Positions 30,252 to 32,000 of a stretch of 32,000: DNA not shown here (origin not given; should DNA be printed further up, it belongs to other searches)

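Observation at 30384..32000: Large serine recombinase ORF reads through the tRNA-Trp terminator into the tRNA: probable attL of an integrated element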

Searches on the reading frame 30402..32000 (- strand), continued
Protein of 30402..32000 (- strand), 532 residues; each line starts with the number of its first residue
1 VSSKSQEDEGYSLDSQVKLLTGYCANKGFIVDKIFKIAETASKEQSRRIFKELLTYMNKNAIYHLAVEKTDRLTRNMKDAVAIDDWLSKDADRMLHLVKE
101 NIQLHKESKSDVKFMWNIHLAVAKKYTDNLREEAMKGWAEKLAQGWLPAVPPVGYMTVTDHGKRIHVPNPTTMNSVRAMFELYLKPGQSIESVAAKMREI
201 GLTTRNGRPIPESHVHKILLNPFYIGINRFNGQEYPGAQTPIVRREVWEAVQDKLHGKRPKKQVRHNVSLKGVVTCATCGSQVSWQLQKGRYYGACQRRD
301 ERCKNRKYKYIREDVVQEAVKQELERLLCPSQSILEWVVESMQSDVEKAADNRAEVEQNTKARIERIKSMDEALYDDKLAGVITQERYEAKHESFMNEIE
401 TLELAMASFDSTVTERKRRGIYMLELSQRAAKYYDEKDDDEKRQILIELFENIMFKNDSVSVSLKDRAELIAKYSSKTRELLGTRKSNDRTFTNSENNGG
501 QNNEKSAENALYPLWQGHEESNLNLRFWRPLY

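Call 80: fold_search(model_id=the predicted structure, library=pdb)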
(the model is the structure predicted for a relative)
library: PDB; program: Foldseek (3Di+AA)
matches with E <= 10: 752; with E <= 0.001: 23
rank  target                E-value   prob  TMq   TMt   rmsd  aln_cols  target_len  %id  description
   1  9y66_A                1.0e-18  1.00  0.22  0.23  29.6       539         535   18  attLsym bound serine integrase complex in the dimeric state (released 2026-02-04)
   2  9dxh_A                1.4e-18  1.00  0.23  0.24  25.2       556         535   16  attPmm and attBmm bound serine integrase complex in the pre-rotation state (released 2026-01-21)
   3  9dxd_A                2.4e-18  1.00  0.23  0.23  30.7       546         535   18  attLmm bound serine integrase and RDF complex in the pre-rotation state (released 2026-01-21)
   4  9dxf_A                2.9e-18  1.00  0.23  0.24  30.8       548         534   18  attLmm bound serine integrase and RDF complex in the post-rotation state (released 2026-01-21)
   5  9y66_C                1.3e-16  1.00  0.24  0.25  16.3       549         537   18  attLsym bound serine integrase complex in the dimeric state (released 2026-02-04)
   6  9iu2_A                6.8e-15  1.00  0.22  0.25  29.8       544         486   13  Cryo-EM structure of the large serine recombinase Bxb1 in complex with attP and attB (GT/TT CDN) in the pre-strand exc (released 2026-03-04)
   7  9rah_A                8.3e-13  1.00  0.24  0.23  21.0       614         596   14  Autoinhibited PhiC31 integrase-attL complex (released 2026-02-11)
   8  4kis_B                2.1e-10  1.00  0.22  0.36  23.0       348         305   16  Crystal Structure of a LSR-DNA Complex (released 2013-07-10)
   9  4kis_C                4.8e-10  1.00  0.22  0.35  18.0       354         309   17  Crystal Structure of a LSR-DNA Complex (released 2013-07-10)
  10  4kis_A                5.3e-10  1.00  0.21  0.35  18.0       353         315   18  Crystal Structure of a LSR-DNA Complex (released 2013-07-10)
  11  4bqq_A                6.0e-09  1.00  0.19  0.29  21.4       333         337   16  Protein crystal structure of the N-terminal and recombinase domains of the Streptomyces temperate phage serine recombi (released 2013-06-12)
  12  9rad_A                6.0e-09  1.00  0.22  0.25  17.8       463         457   14  PhiC31 integrase-attL complex: B-bound subregion (released 2026-02-11)
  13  4bqq_B                1.2e-08  1.00  0.20  0.31  18.4       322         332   15  Protein crystal structure of the N-terminal and recombinase domains of the Streptomyces temperate phage serine recombi (released 2013-06-12)
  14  4kis_D                2.7e-08  1.00  0.22  0.37  19.9       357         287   16  Crystal Structure of a LSR-DNA Complex (released 2013-07-10)
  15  9rae_B                3.9e-08  1.00  0.19  0.22  23.8       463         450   14  PhiC31 integrase-attL complex: P'-bound subregion (released 2026-02-11)
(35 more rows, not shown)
